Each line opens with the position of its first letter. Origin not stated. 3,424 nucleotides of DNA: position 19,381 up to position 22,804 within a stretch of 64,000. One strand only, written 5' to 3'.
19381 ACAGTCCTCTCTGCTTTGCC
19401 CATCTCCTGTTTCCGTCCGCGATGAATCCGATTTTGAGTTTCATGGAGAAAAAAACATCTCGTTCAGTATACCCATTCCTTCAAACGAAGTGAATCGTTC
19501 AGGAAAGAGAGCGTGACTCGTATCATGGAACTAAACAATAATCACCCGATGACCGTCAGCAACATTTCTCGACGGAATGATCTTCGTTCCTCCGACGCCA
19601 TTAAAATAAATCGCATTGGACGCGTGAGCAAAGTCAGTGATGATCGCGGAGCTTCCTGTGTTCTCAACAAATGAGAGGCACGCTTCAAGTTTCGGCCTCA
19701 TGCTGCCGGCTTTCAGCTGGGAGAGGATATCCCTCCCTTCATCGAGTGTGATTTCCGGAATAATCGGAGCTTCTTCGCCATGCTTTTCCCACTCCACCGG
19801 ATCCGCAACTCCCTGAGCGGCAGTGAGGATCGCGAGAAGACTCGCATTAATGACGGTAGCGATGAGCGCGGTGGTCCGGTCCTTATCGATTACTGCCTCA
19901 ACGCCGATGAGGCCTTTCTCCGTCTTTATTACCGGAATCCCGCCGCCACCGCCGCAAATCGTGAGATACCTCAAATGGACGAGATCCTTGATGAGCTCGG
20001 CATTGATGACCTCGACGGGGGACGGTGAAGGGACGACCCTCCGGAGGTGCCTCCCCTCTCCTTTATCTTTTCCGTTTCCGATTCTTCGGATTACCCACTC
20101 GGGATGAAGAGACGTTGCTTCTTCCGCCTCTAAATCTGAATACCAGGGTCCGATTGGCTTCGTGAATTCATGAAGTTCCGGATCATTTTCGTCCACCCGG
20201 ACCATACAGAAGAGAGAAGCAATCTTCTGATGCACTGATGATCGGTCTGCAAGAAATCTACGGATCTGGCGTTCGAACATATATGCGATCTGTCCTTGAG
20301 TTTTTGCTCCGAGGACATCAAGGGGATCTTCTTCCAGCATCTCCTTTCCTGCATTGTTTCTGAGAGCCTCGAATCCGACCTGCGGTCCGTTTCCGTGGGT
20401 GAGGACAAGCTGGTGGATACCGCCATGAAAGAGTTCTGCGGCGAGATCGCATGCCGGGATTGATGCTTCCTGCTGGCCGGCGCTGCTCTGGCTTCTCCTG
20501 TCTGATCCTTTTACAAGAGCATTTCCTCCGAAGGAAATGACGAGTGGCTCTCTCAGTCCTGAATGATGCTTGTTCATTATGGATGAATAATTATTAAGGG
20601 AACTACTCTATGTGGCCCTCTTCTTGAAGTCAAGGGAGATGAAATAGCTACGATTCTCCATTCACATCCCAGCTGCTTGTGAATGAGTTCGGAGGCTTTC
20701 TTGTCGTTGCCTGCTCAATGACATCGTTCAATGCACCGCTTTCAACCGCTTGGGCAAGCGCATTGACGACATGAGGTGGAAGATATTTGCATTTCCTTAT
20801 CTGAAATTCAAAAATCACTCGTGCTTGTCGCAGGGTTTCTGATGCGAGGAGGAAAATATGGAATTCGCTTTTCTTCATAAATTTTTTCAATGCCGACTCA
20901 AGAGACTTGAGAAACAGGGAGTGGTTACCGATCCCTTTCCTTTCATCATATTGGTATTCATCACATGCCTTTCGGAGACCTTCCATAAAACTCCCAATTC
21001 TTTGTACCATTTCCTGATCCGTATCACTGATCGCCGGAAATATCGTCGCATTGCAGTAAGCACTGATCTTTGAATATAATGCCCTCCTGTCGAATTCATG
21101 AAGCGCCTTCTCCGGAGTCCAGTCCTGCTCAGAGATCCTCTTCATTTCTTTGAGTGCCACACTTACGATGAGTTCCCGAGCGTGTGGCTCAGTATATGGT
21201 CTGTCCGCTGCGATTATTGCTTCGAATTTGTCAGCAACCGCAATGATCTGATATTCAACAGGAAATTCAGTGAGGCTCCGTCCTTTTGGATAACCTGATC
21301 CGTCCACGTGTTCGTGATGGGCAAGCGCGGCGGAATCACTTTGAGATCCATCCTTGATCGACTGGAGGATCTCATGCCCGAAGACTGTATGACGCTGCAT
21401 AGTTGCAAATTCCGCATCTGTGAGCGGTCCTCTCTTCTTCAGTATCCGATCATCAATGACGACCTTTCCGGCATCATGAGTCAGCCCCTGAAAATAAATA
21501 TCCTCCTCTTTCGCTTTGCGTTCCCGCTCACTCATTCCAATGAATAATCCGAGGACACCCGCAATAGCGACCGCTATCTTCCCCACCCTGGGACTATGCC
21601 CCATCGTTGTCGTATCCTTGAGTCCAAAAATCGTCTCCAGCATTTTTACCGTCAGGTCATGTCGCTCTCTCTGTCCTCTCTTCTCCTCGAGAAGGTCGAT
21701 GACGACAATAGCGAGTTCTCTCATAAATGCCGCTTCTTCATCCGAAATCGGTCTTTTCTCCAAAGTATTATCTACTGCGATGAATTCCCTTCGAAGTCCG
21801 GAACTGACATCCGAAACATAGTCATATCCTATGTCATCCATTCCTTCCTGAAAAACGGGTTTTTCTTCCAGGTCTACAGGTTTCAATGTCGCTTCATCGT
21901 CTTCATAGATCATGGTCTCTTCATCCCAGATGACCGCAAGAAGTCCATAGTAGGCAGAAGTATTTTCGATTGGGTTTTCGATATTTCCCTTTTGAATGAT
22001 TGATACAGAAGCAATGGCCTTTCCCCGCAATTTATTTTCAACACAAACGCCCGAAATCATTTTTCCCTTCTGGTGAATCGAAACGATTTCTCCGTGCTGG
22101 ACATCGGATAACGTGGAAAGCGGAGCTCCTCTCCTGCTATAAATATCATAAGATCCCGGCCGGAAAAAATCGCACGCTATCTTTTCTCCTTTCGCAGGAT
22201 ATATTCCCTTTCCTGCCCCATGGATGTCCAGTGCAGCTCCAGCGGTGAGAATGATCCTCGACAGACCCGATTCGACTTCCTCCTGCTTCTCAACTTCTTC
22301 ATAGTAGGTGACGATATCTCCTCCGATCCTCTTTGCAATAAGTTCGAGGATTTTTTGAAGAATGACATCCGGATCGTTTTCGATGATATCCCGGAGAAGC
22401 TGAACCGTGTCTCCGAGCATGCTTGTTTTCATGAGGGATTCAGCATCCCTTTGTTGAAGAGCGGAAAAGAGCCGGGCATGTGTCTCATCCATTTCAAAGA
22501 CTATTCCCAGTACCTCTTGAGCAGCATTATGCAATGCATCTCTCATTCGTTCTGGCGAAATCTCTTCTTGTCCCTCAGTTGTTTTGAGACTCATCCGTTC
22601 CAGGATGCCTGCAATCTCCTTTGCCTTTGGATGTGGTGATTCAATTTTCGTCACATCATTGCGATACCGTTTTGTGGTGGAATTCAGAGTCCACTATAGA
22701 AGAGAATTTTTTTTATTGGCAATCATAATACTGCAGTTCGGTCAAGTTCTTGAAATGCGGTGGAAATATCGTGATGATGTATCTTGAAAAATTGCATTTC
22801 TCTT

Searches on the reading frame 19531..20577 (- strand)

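Call 13: search_protein_families(library=pfam, proteins=[window:19531-20577:-], max_evalue=0.001)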
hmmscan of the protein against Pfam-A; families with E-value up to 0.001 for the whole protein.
window:19531-20577:- (348 aa): 1 family
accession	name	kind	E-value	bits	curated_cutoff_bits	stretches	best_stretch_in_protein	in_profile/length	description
PF00696.33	AA_kinase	-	1.6e-20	74.3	24.9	1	12-315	3-234/234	Amino acid kinase family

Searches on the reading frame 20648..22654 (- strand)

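Call 13: search_protein_families(library=pfam, proteins=[window:20648-22654:-], max_evalue=0.001)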
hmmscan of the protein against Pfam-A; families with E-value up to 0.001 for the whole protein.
window:20648-22654:- (668 aa): 2 families
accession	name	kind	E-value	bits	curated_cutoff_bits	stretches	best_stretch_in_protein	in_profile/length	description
PF13487.12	HD_5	-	1.1e-19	71.3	27.2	1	379-505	35-159/170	HD domain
PF01966.28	HD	-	7.6e-13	49.2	22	1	352-479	3-115/116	HD domain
